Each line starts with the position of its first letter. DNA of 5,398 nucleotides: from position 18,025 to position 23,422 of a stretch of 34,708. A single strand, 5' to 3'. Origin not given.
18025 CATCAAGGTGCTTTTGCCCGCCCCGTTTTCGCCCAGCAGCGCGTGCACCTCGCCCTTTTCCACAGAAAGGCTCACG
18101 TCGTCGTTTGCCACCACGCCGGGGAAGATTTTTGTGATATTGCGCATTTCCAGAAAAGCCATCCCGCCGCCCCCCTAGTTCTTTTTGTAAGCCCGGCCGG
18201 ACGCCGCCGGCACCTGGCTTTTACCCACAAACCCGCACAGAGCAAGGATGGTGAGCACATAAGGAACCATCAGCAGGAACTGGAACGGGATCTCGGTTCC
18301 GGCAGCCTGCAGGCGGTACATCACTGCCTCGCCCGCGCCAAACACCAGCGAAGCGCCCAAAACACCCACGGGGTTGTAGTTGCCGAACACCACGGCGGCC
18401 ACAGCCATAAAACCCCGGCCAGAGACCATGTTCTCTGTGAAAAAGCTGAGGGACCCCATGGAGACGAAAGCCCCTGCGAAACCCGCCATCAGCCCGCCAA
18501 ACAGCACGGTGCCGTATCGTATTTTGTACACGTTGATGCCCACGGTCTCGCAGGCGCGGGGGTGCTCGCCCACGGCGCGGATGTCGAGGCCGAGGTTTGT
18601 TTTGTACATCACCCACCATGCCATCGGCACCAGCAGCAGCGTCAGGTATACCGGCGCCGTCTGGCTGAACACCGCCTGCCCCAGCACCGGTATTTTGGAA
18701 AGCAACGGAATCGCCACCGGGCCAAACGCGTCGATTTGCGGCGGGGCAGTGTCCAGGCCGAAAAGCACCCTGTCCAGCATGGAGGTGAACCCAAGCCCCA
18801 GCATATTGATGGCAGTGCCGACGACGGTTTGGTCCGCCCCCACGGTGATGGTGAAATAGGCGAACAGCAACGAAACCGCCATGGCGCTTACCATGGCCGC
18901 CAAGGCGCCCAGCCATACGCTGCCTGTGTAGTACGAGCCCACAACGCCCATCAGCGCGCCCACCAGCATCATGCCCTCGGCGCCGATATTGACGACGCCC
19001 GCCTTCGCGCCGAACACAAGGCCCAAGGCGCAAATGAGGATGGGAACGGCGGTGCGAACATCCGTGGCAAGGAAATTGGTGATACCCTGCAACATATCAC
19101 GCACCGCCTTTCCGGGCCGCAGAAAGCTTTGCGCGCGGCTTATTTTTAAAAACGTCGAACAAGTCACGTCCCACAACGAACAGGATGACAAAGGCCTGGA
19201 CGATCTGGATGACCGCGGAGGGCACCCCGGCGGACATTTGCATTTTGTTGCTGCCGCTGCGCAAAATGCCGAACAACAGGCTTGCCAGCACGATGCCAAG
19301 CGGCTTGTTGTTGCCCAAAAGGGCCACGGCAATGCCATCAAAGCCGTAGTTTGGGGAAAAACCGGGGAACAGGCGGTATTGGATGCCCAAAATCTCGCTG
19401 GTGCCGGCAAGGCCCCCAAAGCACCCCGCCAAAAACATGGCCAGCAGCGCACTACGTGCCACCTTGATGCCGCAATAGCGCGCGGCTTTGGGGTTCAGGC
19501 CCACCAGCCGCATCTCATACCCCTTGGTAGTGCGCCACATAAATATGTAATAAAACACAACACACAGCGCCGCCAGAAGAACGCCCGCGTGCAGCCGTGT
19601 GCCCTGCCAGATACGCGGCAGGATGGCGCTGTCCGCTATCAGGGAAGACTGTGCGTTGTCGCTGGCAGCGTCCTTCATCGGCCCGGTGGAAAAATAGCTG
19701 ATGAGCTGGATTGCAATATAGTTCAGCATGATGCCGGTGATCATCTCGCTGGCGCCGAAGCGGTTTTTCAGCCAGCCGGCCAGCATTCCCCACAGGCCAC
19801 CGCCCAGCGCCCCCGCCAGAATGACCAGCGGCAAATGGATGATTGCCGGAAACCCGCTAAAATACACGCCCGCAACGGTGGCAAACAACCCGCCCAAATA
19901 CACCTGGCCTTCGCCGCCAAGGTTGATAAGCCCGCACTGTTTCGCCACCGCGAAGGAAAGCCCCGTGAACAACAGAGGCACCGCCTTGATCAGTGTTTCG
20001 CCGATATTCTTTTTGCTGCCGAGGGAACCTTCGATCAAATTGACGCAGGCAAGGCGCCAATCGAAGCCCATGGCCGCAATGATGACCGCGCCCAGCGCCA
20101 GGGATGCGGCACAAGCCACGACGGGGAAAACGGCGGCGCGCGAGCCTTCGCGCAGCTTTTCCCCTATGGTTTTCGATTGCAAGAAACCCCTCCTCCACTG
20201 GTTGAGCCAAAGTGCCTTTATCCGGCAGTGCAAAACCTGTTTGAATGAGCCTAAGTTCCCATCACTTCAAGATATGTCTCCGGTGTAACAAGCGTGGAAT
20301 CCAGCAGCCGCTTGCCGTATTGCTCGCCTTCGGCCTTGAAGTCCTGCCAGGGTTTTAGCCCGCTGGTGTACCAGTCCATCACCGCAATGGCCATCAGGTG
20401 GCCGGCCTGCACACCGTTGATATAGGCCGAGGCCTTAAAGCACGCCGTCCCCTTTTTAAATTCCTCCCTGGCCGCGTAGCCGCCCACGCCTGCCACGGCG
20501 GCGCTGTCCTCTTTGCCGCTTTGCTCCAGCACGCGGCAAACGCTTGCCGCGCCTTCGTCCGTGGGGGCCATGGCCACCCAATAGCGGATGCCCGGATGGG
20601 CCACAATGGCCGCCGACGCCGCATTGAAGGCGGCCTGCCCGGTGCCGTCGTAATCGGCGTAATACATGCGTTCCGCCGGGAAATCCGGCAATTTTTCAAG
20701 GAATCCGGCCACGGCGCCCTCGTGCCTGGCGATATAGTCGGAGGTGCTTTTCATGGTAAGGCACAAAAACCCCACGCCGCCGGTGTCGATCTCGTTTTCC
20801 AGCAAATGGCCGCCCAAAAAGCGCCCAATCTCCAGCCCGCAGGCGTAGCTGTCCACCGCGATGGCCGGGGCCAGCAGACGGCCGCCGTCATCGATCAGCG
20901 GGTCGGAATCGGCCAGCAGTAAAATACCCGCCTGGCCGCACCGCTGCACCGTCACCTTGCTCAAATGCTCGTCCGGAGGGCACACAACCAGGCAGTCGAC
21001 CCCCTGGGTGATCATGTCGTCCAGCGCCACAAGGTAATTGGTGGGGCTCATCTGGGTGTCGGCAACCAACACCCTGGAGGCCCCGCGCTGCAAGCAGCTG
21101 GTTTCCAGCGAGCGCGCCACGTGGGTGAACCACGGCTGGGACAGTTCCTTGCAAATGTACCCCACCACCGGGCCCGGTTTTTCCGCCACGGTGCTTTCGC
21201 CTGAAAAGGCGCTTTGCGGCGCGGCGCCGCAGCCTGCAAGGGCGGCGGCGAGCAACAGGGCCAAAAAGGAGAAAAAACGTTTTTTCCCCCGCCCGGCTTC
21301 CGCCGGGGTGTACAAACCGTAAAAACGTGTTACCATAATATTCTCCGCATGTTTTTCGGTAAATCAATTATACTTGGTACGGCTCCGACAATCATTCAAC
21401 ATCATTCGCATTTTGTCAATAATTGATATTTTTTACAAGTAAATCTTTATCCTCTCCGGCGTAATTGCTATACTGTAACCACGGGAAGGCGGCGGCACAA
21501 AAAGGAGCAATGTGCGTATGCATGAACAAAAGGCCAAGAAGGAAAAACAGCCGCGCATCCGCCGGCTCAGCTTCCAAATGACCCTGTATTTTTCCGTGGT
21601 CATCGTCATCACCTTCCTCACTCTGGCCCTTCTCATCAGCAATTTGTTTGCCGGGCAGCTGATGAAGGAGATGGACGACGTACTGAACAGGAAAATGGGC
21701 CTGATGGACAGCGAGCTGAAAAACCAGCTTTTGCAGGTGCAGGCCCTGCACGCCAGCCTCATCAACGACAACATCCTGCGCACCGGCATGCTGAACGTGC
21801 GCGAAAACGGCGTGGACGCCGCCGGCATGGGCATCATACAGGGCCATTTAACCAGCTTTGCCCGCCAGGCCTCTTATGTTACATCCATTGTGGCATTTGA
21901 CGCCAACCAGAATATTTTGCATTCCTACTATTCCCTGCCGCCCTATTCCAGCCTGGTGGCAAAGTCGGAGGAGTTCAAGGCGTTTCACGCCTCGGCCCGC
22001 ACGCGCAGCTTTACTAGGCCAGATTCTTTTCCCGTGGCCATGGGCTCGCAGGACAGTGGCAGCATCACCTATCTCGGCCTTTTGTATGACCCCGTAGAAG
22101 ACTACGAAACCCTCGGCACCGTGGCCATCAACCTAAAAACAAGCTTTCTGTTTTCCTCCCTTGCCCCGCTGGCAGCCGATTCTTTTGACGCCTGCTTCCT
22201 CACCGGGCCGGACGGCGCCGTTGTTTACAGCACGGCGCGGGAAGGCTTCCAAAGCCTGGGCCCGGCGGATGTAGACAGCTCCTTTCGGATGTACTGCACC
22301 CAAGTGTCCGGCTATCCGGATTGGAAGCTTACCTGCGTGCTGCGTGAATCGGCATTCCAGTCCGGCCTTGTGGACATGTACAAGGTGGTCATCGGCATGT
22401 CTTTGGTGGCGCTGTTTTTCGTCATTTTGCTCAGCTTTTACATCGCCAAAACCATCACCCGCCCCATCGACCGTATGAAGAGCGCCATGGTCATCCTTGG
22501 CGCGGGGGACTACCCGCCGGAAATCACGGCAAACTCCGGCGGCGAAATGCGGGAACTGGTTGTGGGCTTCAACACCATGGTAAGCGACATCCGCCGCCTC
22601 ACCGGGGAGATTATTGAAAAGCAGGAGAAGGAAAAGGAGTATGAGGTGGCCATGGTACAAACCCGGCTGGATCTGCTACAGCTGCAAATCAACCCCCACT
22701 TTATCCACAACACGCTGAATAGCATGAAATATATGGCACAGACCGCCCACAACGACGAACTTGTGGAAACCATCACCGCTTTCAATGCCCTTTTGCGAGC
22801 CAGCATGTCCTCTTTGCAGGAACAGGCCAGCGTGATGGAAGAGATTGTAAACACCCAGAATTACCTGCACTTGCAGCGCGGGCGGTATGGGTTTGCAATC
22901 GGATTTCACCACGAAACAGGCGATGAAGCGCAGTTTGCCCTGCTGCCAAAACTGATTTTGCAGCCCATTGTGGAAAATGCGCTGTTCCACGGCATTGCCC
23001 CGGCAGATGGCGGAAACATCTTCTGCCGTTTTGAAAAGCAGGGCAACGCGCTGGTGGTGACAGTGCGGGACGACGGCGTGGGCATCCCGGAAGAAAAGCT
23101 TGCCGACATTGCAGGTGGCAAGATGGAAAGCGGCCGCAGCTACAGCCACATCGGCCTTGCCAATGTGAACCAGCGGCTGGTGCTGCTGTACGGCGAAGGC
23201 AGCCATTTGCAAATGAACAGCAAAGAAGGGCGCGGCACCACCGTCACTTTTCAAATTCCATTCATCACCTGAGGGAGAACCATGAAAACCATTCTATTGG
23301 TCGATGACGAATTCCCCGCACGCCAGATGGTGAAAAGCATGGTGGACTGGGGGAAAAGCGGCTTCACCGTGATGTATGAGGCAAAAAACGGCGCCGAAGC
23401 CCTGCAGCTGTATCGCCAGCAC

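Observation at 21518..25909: YesM/YesN-type two-component system followed by a BMP-family lipoprotein: a candidate three-component (binding-protein-assisted) sensing system with a non-canonical partner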

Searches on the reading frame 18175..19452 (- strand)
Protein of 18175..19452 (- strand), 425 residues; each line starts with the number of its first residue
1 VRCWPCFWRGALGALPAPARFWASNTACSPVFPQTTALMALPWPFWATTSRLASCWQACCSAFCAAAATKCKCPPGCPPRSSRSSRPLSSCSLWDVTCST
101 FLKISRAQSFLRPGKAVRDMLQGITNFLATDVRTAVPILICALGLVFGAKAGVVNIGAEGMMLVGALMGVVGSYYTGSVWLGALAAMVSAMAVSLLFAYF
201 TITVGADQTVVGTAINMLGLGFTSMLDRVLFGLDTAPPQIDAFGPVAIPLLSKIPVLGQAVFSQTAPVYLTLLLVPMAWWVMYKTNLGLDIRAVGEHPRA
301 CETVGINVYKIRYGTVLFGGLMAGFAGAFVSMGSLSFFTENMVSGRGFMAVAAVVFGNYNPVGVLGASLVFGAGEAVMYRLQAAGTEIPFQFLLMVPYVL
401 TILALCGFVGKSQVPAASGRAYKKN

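Call 3: search_protein_families(library=pfam, proteins=[window:18175-19452:-])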
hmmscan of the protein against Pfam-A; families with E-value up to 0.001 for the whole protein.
window:18175-19452:- (425 aa): 1 family
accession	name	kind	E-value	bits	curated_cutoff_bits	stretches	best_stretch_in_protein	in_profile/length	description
PF02653.21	BPD_transp_2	-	9.9e-39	133.5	26.8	1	133-404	7-268/269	Branched-chain amino acid transport system / permease component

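Call 10: search_protein_families(library=ncbifam, proteins=[window:18175-19452:-], max_evalue=0.001)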
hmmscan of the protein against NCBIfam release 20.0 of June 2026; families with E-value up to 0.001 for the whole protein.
window:18175-19452:- (425 aa): 7 families
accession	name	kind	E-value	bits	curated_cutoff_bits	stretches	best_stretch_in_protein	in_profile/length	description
NF047928.1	ABC_B6_perm_1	equivalog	7.5e-62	209.2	465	1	124-424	10-308/311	putative B6 ABC transporter permease subunit 1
NF047929.1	ABC_B6_perm_2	equivalog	9.1e-14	51.3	400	1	121-412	40-331/337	putative B6 ABC transporter permease subunit 2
TIGR03409.1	urea_trans_UrtB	equivalog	9.2e-06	25.5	250.3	1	138-351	14-232/291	urea ABC transporter permease subunit UrtB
NF007014.0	PRK09478.1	equivalog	3.5e-05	23.3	386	1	268-367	187-285/336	galactose/methyl galactoside ABC transporter permease MglC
NF007067.0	PRK09512.1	equivalog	0.00011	21.6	398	0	261-364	169-271/321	ribose ABC transporter permease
NF011961.0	PRK15432.1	equivalog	0.00036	19.9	388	1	259-367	153-261/344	autoinducer 2 ABC transporter permease LsrC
NF008441.0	PRK11285.1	equivalog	0.00042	19.5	378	1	259-357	173-270/333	L-arabinose ABC transporter permease AraH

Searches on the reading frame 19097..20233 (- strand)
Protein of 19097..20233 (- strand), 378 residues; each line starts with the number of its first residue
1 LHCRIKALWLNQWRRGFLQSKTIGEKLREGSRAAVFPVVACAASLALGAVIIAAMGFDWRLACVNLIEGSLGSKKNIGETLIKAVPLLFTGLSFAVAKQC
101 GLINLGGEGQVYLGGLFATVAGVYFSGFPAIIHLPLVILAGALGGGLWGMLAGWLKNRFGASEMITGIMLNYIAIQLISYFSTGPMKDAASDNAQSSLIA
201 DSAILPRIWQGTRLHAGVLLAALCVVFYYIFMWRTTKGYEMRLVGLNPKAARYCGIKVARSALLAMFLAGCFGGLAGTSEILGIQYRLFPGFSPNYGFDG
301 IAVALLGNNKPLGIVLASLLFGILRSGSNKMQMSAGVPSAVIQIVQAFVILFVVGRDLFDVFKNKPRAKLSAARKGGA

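Call 3: search_protein_families(library=pfam, proteins=[window:19097-20233:-])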
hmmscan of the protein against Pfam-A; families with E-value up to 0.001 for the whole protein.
window:19097-20233:- (378 aa): 1 family
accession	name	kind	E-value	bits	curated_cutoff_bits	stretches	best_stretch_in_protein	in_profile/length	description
PF02653.21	BPD_transp_2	-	7.1e-42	143.8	26.8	1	77-354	2-269/269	Branched-chain amino acid transport system / permease component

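Call 10: search_protein_families(library=ncbifam, proteins=[window:19097-20233:-], max_evalue=0.001)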
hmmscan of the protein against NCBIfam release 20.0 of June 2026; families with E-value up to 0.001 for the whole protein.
window:19097-20233:- (378 aa): 7 families
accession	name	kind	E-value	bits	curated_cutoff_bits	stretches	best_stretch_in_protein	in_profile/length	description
NF047929.1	ABC_B6_perm_2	equivalog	2.8e-45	154.9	400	1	37-354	6-323/337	putative B6 ABC transporter permease subunit 2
NF047928.1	ABC_B6_perm_1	equivalog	5.2e-17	61.9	465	1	80-353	17-288/311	putative B6 ABC transporter permease subunit 1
NF040906.3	GguB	equivalog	6e-07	29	450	1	218-359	229-371/375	multiple monosaccharide ABC transporter permease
NF007014.0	PRK09478.1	equivalog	1.2e-05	24.9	386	1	132-358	103-329/336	galactose/methyl galactoside ABC transporter permease MglC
TIGR03409.1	urea_trans_UrtB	equivalog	1.6e-05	24.8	250.3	1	217-353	147-278/291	urea ABC transporter permease subunit UrtB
NF011612.1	PRK15038.1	equivalog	2.7e-05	23.5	500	1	217-358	163-307/322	autoinducer 2 ABC transporter permease LsrD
NF008441.0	PRK11285.1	equivalog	0.00098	18.3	378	0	135-278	108-242/333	L-arabinose ABC transporter permease AraH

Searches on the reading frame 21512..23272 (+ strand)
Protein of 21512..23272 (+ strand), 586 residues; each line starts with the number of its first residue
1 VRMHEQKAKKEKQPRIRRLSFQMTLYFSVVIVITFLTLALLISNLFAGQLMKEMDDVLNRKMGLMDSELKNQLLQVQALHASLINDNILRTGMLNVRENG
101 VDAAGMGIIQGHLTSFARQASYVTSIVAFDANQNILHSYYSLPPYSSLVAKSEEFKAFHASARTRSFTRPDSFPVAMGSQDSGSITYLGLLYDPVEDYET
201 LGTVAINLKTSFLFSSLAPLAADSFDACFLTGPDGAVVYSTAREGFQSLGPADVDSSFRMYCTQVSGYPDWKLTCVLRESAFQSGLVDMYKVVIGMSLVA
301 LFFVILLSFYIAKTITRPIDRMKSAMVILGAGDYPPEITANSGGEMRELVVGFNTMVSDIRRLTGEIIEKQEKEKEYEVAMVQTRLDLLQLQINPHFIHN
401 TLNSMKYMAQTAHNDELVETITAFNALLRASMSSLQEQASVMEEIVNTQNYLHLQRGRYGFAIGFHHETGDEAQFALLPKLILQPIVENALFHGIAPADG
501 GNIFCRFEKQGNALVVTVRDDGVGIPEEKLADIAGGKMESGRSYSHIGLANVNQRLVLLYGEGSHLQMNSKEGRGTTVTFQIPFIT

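Call 3: search_protein_families(library=pfam, proteins=[window:21512-23272:+])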
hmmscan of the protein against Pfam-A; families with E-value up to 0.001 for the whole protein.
window:21512-23272:+ (586 aa): 3 families
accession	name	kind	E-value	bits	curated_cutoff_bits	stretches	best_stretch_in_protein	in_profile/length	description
PF06580.19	His_kinase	-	3.8e-18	65.9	25.2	1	385-460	2-78/81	Histidine kinase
PF02518.31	HATPase_c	-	1.2e-15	58.3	26.4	1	480-584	7-109/111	Histidine kinase-, DNA gyrase B-, and HSP90-like ATPase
PF00672.30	HAMP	-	3.3e-11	43.8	25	1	311-361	2-52/53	HAMP domain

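Call 10: search_protein_families(library=ncbifam, proteins=[window:21512-23272:+], max_evalue=0.001)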
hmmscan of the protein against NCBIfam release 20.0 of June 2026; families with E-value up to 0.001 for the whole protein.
window:21512-23272:+ (586 aa): 34 families (the best 25 are shown)
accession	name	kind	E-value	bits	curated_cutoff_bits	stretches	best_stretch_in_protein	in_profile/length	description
NF033092.0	HK_WalK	equivalog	1.5e-18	66.7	725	2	288-375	174-257/594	cell wall metabolism sensor histidine kinase WalK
NF008025.0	PRK10755.1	equivalog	3.2e-10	39.2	314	1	297-581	73-353/362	two-component system sensor histidine kinase PmrB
NF041210.1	his_kin_PieS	equivalog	6.5e-10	38.6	850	1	298-382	174-257/474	two component system sensor histidine kinase PieS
NF012163.2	BaeS_SmeS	equivalog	4.7e-09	35.7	500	1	298-533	171-404/457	sensor histidine kinase efflux regulator BaeS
NF007004.0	PRK09467.1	equivalog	1.1e-08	34.4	415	1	295-364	160-229/440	two-component system sensor histidine kinase EnvZ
NF053867.1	SprKinKinDBac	equivalog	1.3e-08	33.8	775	1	498-584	414-497/500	sporulation kinase KinD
NF047496.1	HK_LIC11548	equivalog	2.3e-08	33.3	750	1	293-447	276-420/589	LIC_11548 family sensor histidine kinase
NF047405.1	SensHisKinSapS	equivalog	1.6e-07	31.1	550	1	352-585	97-334/341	two-component system sensor histidine kinase SapS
TIGR01386.1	cztS_silS_copS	subfamily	1.6e-07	30.7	292.55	0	17-98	2-85/457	heavy metal sensor histidine kinase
NF011874.0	PRK15347.1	equivalog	2.5e-07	29.1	852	1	484-584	515-614/921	two component system sensor kinase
NF038263.1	prot_phos_SiaA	equivalog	3.3e-07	29.2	700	1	291-386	310-404/658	biofilm regulation protein phosphatase SiaA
NF008298.1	PRK11086.1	subfamily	3.9e-07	28.9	520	1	482-584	427-525/529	DcuS/MalK family sensor histidine kinase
NF045903.1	CuHisKinLciSLeg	equivalog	4.8e-07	29.5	700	1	291-581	63-355/357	copper-responsive two-component system sensor histidine kinase LciS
NF045911.1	TCSHisKinNblS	equivalog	5.6e-07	28.3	1000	1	297-387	187-277/621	two-component system sensor histidine kinase NblS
NF033093.1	HK_VicK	exception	1.1e-06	27.5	680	0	485-535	336-383/448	cell wall metabolism sensor histidine kinase VicK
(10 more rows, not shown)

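Call 35: find_related_loci(query=A1, collection=genome_contigs, flank=10000)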
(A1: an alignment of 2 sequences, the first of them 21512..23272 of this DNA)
Query A1 (586 aa) in genome_contigs; peptide patterns used: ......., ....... (x = any residue, [..] = any of these).
171 stretches matched a pattern; 2 encode a relative of the query (tblastn E <= 1e-3); 2 distinct loci.
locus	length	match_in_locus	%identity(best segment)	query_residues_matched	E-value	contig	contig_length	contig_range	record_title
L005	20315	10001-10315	32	480-584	2e-9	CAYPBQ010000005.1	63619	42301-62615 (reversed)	MAG TPA_asm: uncultured Candidatus Saccharibacteria bacterium isolate SRP292972_co3_30 genome assembly, contig: NODE_401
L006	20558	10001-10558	27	369-566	1e-9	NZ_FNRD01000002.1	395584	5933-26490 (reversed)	Flavobacterium gillisiae strain DSM 22376, whole genome shotgun sequence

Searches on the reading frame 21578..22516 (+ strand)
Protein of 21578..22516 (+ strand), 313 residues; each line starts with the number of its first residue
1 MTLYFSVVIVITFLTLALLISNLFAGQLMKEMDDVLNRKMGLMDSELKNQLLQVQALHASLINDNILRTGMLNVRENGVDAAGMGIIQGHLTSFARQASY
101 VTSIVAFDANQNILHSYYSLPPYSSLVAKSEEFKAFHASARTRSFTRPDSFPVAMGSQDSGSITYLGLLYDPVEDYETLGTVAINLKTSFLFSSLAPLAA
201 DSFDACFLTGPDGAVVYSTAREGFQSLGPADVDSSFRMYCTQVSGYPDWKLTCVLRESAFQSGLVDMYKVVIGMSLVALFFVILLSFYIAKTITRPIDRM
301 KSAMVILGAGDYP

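Call 16: find_homologous_proteins(query=window:21578-22516:+)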
Query seq(313 aa) (313 aa): 1 proteins with E <= 0.001 among 3506 candidates.
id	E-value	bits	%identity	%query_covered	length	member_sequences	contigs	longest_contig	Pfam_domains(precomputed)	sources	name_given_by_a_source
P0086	1.1e-132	460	76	89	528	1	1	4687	PF02518.32,PF06580.20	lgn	-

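Call 17: find_encoding_contigs(protein=P0086, flank=10000, max_places=3)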
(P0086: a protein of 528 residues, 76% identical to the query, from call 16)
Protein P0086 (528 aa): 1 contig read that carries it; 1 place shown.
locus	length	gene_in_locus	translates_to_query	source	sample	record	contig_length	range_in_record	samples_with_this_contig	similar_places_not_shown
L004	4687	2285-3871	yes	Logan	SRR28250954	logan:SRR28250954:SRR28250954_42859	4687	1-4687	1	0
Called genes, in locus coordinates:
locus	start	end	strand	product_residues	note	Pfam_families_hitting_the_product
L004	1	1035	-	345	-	?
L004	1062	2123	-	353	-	PF00532:Peripla_BP_1, PF13407:Peripla_BP_4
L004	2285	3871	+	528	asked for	PF06580:His_kinase, PF02518:HATPase_c (weak)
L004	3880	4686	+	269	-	?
